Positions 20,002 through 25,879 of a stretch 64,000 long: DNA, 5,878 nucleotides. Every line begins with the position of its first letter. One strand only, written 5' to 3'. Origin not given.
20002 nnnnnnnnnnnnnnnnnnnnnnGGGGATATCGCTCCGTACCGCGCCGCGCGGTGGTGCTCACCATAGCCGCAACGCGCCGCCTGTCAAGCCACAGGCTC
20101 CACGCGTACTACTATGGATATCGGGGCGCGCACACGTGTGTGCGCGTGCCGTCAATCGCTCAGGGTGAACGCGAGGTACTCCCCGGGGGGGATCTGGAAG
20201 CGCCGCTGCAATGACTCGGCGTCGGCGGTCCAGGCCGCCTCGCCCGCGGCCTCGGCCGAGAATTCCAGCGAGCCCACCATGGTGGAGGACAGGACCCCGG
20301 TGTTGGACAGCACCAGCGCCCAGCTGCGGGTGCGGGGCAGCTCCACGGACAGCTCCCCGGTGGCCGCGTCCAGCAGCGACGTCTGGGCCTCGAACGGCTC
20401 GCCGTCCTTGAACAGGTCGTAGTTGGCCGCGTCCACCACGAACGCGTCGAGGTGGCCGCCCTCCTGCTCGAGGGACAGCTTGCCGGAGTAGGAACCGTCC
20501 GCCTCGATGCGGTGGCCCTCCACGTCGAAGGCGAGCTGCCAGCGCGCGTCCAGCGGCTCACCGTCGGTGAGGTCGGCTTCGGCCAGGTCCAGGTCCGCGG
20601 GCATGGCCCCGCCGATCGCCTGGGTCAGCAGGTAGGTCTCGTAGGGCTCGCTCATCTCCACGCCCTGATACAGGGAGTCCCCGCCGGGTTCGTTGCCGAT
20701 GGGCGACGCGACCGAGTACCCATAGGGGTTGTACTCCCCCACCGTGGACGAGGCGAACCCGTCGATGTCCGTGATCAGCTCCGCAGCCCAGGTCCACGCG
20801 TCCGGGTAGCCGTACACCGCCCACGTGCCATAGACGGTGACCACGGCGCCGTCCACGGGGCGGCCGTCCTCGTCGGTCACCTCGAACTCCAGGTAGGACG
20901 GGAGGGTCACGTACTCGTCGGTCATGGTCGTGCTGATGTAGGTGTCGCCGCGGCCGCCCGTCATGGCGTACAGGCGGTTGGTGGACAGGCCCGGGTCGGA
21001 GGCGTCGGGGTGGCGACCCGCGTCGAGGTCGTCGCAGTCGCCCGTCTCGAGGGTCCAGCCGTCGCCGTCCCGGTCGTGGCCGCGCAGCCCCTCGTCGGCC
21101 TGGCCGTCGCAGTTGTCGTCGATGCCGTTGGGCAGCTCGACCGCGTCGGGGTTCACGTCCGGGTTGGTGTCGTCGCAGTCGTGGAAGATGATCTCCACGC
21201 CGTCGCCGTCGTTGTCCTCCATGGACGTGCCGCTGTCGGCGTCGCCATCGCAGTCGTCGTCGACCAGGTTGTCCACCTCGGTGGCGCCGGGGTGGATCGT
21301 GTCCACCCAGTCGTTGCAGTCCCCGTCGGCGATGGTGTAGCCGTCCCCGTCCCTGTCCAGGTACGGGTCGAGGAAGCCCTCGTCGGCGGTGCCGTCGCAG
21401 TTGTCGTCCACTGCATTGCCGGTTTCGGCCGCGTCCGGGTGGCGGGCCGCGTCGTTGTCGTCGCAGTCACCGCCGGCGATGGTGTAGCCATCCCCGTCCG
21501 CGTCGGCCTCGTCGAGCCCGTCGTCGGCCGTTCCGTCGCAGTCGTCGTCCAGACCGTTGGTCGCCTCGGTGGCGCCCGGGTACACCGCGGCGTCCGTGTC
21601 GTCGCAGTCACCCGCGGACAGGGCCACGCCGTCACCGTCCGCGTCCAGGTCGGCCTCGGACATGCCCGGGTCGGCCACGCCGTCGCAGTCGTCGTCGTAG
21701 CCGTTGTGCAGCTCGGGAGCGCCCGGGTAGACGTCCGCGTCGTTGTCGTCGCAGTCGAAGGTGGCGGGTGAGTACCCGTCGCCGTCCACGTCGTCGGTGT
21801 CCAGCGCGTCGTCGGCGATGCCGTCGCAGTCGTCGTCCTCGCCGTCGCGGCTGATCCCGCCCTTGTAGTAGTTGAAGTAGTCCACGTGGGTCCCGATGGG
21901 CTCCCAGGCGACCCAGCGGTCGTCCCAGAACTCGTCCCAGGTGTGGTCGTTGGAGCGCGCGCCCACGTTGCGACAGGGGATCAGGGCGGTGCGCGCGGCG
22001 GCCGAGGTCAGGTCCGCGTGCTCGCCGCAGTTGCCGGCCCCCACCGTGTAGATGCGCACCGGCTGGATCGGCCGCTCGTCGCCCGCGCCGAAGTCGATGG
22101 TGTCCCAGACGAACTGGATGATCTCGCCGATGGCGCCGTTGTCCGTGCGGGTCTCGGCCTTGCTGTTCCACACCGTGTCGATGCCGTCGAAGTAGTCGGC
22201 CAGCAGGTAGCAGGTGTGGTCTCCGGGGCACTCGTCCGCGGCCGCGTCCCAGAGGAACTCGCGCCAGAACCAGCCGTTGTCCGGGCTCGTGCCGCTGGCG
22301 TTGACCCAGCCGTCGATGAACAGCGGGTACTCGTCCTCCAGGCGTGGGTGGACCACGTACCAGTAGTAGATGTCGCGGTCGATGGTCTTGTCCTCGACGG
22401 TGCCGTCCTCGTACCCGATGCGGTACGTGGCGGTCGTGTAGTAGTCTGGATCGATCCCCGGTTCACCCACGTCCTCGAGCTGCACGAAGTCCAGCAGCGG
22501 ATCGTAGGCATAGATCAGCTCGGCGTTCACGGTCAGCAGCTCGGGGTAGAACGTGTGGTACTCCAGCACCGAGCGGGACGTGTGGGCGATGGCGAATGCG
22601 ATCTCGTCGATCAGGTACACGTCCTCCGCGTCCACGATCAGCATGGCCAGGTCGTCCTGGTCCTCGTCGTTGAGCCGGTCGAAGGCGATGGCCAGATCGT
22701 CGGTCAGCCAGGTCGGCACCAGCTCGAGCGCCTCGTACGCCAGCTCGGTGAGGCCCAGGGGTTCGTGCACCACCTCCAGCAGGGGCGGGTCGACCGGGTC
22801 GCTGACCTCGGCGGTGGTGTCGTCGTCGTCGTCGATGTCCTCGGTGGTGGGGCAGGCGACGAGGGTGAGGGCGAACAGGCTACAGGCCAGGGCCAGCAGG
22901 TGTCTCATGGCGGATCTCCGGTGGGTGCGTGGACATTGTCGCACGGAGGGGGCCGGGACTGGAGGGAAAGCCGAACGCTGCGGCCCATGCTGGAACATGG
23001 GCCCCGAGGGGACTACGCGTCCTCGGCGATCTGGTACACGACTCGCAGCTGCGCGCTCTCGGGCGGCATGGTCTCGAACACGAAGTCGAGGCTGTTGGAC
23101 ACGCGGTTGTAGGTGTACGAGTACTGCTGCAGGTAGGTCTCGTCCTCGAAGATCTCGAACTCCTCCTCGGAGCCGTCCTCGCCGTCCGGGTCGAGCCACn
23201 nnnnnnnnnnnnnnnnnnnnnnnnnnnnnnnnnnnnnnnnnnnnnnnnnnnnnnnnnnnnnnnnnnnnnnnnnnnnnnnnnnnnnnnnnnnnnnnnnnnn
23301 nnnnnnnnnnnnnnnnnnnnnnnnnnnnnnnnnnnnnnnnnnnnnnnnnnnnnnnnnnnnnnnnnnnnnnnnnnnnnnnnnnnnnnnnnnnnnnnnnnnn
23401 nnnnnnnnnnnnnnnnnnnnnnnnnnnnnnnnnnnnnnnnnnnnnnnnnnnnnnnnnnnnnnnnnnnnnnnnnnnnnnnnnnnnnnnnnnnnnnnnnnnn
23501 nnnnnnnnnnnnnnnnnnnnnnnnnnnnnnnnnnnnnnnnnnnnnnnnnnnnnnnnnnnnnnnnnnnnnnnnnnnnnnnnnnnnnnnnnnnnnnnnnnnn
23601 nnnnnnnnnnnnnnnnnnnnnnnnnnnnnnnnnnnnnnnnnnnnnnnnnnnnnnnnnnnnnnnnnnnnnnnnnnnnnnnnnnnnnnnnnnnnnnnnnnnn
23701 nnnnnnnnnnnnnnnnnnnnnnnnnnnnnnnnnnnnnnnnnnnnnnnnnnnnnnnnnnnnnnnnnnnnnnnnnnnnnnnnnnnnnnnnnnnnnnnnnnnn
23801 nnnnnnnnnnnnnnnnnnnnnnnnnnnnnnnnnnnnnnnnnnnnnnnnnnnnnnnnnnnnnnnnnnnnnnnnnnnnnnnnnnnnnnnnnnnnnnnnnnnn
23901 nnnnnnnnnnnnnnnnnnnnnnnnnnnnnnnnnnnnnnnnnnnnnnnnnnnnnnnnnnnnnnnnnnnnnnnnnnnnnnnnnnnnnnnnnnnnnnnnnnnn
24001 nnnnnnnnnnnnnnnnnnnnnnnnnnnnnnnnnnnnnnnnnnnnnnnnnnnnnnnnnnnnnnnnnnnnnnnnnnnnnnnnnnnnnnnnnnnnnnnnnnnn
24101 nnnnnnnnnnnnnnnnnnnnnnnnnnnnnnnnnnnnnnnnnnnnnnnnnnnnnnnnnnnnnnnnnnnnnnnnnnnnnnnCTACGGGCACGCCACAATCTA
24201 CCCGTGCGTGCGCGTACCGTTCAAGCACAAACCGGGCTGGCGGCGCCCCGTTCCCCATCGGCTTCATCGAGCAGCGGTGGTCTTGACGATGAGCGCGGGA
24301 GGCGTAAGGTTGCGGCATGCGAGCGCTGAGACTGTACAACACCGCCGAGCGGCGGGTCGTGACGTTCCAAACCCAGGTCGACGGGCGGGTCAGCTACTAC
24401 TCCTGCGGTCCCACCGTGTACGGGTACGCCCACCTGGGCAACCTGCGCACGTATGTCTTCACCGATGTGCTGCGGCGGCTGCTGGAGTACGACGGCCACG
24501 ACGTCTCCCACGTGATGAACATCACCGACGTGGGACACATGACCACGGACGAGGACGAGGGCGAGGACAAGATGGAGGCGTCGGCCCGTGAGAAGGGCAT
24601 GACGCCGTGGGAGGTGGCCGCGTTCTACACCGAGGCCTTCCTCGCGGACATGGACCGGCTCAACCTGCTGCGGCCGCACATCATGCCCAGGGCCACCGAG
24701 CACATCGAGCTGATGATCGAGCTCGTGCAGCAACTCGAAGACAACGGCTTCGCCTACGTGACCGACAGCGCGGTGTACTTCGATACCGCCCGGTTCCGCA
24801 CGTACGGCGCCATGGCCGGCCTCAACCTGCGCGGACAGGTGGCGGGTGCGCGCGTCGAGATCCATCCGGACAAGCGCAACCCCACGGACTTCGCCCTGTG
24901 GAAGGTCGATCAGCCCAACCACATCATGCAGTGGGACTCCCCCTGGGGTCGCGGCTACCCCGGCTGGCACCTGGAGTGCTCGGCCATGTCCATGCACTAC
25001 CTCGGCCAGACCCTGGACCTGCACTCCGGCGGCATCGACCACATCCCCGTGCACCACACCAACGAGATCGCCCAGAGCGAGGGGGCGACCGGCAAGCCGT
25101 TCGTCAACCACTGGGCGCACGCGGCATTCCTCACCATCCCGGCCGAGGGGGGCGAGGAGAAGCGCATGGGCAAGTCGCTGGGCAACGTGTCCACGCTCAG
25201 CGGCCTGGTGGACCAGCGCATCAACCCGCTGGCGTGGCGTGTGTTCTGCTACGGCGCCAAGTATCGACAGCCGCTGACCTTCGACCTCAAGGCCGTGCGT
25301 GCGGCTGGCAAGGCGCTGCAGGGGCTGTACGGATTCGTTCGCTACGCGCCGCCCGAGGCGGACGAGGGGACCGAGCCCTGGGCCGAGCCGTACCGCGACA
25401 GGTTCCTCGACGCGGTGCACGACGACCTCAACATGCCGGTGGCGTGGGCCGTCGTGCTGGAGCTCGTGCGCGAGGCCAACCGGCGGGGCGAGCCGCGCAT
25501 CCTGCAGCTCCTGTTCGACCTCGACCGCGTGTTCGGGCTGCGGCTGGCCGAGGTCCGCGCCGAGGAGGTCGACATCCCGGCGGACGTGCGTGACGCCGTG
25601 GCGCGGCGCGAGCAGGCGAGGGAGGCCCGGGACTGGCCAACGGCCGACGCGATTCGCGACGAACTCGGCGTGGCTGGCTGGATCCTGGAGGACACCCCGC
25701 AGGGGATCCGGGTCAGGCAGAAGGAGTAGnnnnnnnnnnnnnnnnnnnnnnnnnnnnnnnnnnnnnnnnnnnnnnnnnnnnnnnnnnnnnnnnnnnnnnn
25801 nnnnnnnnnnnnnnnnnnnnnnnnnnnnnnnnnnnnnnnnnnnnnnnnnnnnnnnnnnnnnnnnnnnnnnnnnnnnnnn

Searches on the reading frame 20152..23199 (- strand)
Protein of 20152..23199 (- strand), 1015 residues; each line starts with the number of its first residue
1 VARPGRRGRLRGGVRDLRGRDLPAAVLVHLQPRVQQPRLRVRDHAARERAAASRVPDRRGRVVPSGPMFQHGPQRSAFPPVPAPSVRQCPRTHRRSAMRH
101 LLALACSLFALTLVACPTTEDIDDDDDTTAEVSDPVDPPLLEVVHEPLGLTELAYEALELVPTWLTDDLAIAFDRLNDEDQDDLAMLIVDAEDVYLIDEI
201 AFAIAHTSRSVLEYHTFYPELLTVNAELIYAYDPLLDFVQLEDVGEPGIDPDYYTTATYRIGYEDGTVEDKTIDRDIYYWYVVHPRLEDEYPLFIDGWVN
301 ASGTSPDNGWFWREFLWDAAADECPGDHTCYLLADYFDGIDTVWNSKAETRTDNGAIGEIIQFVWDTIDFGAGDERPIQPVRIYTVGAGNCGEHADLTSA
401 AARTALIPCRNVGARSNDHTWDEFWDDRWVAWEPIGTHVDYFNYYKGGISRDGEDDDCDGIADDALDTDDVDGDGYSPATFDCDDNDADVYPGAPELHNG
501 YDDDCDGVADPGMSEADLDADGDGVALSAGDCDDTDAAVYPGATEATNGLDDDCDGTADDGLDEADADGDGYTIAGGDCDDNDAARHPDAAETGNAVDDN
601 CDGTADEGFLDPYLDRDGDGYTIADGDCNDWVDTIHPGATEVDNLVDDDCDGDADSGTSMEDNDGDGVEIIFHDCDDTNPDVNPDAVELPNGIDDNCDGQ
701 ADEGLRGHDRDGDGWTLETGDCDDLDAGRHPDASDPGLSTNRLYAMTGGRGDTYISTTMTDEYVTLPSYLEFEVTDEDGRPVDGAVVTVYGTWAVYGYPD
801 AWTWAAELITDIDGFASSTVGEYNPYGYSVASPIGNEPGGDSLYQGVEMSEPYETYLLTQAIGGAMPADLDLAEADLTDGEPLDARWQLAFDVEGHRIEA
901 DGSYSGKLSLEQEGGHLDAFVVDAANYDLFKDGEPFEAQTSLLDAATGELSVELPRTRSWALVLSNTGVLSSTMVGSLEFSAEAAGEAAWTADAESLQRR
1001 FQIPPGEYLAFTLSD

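Call 62: search_protein_families(library=pfam, proteins=[window:20152-23199:-], max_evalue=0.01)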
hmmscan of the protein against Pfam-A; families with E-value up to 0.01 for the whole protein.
window:20152-23199:- (1015 aa): 2 families
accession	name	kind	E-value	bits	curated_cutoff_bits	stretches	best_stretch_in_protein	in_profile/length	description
PF11617.13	Cu-binding_MopE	-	1e-43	147.6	27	5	531-560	1-30/30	Putative metal-binding motif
PF01841.26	Transglut_core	-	9.5e-09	35.9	23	1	352-434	13-108/108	Transglutaminase-like superfamily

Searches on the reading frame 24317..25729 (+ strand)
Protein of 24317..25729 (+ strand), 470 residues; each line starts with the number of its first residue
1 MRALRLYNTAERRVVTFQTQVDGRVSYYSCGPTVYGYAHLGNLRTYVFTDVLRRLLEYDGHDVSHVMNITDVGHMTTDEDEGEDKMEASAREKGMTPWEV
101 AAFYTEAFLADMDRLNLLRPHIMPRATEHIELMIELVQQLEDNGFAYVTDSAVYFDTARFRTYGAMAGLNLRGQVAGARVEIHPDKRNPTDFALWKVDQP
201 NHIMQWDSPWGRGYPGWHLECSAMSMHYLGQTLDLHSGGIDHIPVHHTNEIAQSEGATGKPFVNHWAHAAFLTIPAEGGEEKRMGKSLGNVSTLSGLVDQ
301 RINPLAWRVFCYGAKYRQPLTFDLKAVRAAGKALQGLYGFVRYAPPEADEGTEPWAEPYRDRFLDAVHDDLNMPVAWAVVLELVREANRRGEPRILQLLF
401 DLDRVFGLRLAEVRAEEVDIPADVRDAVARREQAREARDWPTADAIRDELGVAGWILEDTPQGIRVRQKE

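Call 62: search_protein_families(library=pfam, proteins=[window:24317-25729:+], max_evalue=0.01)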
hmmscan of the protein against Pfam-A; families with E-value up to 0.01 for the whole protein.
window:24317-25729:+ (470 aa): 4 families
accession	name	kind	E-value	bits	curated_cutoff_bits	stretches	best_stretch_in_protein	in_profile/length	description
PF01406.26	tRNA-synt_1e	-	5.7e-89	298.9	27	1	18-329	3-298/301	tRNA synthetases class I (C) catalytic domain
PF09334.17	tRNA-synt_1g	-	1.1e-08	34.7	20.1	1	35-160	11-127/391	tRNA synthetases class I (M)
PF09190.17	DALR_2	-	7.4e-06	26.9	22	1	362-392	1-31/57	DALR domain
PF23493.1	CysS_C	-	2.1e-05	25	23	1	419-467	3-51/51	Cysteinyl-tRNA ligase anticodon binding domain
